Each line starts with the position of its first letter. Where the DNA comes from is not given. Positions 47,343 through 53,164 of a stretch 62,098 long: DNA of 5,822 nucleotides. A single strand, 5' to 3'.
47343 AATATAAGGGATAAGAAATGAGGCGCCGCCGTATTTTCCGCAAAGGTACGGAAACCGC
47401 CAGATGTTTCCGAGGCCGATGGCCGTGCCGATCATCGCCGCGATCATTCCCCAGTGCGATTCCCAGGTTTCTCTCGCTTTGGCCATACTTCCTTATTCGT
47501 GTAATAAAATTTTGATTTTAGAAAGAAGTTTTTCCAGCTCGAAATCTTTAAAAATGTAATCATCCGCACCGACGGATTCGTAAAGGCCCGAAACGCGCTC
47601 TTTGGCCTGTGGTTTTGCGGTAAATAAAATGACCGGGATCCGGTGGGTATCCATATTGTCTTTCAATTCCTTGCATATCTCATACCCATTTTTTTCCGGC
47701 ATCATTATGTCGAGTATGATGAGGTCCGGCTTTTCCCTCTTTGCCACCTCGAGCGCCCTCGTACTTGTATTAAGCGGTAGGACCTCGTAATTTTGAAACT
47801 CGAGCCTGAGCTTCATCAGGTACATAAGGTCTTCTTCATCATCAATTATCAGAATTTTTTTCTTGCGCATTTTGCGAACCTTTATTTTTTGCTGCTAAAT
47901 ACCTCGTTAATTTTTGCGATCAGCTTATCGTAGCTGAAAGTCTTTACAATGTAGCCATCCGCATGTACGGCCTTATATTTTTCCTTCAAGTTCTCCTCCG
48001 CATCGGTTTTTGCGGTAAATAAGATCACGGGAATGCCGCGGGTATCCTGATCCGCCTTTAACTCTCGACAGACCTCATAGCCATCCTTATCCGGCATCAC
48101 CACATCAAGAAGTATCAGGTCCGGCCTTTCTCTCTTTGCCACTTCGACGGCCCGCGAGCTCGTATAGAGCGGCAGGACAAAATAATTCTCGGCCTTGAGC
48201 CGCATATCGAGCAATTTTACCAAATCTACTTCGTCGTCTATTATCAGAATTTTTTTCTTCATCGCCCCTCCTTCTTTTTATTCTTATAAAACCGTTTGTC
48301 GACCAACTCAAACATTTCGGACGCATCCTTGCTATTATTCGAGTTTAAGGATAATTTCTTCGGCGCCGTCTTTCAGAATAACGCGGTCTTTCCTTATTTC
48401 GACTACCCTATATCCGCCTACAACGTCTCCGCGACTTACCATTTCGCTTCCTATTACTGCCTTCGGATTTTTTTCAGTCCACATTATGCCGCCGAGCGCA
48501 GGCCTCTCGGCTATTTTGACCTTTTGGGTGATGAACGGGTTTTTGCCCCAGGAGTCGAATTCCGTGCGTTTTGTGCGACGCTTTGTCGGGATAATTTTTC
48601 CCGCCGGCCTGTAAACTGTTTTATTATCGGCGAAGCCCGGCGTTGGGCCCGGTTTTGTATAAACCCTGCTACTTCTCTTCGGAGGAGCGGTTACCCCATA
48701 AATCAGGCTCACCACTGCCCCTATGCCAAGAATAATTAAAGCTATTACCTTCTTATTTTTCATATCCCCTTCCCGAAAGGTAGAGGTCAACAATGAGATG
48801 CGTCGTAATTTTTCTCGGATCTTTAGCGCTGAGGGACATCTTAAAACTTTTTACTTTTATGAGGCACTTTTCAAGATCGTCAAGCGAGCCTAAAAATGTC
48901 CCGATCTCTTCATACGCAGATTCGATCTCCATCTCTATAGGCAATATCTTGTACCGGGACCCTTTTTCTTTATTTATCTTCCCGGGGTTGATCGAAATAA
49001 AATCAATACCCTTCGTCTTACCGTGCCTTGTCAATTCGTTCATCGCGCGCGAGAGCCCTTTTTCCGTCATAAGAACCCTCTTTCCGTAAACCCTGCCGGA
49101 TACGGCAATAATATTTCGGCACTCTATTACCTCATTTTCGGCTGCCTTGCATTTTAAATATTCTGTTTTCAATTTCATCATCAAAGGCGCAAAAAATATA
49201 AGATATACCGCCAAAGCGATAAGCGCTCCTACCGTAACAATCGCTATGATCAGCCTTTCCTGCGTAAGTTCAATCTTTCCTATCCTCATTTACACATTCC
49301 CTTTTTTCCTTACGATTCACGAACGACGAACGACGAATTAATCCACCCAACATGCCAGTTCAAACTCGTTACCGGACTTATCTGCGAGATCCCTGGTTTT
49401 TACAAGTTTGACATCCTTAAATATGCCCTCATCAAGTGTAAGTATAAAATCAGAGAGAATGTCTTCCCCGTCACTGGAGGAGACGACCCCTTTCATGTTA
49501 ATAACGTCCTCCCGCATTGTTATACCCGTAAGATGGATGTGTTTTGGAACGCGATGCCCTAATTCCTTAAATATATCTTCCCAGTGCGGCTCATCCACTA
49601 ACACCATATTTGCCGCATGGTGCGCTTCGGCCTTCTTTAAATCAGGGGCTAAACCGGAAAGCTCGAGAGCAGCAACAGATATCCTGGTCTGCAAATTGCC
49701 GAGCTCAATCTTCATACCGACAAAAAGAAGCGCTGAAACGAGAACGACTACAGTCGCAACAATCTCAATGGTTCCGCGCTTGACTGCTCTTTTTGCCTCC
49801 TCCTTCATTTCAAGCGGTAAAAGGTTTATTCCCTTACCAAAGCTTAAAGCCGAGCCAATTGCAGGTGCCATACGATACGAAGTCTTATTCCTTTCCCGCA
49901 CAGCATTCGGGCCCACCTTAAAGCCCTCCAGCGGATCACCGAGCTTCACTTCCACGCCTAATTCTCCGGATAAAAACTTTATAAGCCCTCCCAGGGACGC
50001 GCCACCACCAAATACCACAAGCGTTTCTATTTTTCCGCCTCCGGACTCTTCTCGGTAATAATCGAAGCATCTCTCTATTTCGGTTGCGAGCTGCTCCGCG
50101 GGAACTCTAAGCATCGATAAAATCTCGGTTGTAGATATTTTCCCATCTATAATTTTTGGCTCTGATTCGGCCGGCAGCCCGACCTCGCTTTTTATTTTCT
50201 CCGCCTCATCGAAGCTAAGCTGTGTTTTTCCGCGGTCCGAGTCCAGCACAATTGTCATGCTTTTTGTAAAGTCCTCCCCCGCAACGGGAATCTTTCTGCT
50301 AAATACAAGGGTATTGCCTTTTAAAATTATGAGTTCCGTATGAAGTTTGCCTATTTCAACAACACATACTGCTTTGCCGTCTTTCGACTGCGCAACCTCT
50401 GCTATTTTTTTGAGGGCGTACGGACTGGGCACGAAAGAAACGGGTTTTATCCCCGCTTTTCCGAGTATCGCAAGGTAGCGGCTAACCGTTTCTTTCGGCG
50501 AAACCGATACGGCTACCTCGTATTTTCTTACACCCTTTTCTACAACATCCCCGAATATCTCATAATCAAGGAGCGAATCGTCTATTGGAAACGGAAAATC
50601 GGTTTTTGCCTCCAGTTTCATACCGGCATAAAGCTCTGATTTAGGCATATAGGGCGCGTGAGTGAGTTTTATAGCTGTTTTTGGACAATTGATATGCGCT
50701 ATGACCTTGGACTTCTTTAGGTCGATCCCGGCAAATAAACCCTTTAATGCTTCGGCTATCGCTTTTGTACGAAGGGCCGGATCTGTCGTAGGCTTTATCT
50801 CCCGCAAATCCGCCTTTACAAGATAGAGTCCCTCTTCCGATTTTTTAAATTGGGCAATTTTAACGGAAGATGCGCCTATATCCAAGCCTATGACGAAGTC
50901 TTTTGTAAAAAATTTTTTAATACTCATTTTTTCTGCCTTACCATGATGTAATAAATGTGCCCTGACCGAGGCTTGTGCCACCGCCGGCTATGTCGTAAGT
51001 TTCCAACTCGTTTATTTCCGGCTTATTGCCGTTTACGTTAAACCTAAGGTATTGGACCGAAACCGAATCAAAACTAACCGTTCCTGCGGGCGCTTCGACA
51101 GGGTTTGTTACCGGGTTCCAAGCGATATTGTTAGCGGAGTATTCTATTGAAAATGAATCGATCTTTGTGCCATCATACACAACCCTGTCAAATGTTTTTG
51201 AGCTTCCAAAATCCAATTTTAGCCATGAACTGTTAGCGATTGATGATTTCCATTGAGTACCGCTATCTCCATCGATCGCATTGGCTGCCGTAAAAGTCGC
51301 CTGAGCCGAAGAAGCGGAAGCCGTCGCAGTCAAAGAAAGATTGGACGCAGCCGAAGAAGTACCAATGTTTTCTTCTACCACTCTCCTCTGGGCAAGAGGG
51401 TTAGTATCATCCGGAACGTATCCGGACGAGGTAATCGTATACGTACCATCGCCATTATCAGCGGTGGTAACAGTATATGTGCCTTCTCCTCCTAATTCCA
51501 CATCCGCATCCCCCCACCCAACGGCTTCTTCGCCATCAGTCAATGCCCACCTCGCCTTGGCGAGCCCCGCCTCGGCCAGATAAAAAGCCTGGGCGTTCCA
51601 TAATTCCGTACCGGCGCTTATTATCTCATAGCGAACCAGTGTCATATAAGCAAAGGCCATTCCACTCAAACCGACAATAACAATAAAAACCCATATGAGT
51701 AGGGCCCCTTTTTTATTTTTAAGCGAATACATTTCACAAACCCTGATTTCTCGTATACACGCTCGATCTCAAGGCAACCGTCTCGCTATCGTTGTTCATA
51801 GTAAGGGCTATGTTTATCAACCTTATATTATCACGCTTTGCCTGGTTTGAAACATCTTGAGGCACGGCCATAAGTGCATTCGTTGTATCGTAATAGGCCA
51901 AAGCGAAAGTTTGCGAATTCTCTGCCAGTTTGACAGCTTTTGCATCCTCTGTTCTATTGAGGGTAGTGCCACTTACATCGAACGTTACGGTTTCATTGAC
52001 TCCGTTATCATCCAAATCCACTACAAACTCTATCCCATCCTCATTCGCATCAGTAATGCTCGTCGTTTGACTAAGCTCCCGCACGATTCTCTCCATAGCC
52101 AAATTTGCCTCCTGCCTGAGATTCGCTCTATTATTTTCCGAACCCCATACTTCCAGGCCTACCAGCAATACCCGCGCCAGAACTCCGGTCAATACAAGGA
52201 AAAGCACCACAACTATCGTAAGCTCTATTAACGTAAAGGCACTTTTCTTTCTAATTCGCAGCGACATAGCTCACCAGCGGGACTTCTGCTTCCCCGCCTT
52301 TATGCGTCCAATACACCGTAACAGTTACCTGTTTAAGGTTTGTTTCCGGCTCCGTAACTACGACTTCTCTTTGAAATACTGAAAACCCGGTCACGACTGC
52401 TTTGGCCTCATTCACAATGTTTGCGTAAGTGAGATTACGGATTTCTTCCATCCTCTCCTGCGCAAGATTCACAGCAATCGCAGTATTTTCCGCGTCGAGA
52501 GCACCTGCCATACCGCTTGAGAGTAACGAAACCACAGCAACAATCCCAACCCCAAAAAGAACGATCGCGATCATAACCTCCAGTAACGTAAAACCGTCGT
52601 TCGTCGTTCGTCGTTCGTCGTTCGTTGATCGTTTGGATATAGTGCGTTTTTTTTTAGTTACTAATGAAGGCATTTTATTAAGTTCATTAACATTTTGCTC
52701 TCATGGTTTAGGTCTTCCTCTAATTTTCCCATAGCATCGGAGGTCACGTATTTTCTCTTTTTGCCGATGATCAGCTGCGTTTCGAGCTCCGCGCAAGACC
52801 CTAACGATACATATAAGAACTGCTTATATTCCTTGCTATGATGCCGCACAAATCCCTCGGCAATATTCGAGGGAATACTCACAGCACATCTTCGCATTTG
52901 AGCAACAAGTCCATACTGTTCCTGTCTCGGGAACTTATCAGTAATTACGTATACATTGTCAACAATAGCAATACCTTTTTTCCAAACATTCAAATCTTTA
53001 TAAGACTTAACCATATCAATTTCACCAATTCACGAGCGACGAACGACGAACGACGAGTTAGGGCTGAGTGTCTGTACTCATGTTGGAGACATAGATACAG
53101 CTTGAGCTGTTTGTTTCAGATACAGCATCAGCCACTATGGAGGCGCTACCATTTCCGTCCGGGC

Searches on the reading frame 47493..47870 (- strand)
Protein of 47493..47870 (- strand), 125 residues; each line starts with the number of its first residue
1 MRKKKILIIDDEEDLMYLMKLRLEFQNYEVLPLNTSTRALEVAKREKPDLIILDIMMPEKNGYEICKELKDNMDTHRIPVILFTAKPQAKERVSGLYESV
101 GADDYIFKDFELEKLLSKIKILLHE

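Call 12: search_protein_families(library=pfam, proteins=[window:47493-47870:-], max_evalue=0.001)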
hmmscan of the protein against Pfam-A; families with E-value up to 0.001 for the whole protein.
window:47493-47870:- (125 aa): 1 family
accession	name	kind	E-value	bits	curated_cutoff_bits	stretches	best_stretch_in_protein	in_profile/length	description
PF00072.30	Response_reg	-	2.6e-25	89.2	30.2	1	6-120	1-111/111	Response regulator receiver domain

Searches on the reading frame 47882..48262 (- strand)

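Call 12: search_protein_families(library=pfam, proteins=[window:47882-48262:-], max_evalue=0.001)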
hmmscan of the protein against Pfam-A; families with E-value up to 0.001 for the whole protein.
window:47882-48262:- (126 aa): 1 family
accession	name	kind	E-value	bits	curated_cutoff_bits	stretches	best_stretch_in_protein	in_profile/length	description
PF00072.30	Response_reg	-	1.4e-23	83.6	30.2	1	5-119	1-111/111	Response regulator receiver domain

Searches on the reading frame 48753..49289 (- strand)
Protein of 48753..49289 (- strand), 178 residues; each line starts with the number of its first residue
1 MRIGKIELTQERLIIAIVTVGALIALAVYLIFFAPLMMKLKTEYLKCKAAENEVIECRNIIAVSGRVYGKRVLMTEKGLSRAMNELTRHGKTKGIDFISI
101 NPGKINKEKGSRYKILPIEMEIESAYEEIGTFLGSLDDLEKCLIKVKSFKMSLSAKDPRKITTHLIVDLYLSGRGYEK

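Call 12: search_protein_families(library=pfam, proteins=[window:48753-49289:-], max_evalue=0.001)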
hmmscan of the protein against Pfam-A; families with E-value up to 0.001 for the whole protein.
window:48753-49289:- (178 aa): 1 family
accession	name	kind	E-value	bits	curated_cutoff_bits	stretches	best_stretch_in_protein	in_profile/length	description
PF04350.18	PilO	-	2.5e-08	34.6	22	1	76-165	49-136/145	Pilus assembly protein, PilO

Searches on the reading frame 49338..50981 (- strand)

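Call 12: search_protein_families(library=pfam, proteins=[window:49338-50981:-], max_evalue=0.001)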
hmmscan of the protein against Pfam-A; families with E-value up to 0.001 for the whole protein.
window:49338-50981:- (547 aa): 4 families
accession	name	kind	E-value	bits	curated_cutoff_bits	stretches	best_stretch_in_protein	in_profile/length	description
PF11104.14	PilM_2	-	1.7e-31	109.8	27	1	32-379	1-337/340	Type IV pilus assembly protein PilM;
PF14450.12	FtsA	-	1.1e-11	45.6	31.8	1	206-351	1-113/127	Cell division protein FtsA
PF06723.19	MreB_Mbl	-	5.6e-08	32.4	27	1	202-361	144-318/327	MreB/Mbl protein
PF05137.18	PilN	-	6.7e-05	23.3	22.8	1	470-544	2-76/78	Fimbrial assembly protein (PilN)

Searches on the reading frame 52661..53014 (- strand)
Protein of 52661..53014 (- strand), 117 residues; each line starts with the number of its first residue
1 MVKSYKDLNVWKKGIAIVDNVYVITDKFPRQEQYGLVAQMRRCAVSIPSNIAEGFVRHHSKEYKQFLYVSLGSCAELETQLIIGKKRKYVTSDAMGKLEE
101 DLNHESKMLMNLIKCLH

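Call 57: search_protein_families(library=pfam, proteins=[window:52661-53014:-], max_evalue=0.0001)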
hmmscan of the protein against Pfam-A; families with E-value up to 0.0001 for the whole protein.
window:52661-53014:- (117 aa): 2 families
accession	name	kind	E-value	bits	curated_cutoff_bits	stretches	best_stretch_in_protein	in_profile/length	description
PF05635.17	23S_rRNA_IVP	-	6.9e-37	126.4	33.8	1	6-110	1-105/106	23S rRNA-intervening sequence protein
PF22296.2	bAvd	-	3.5e-05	24.7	40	1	16-114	9-105/107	bAvd-like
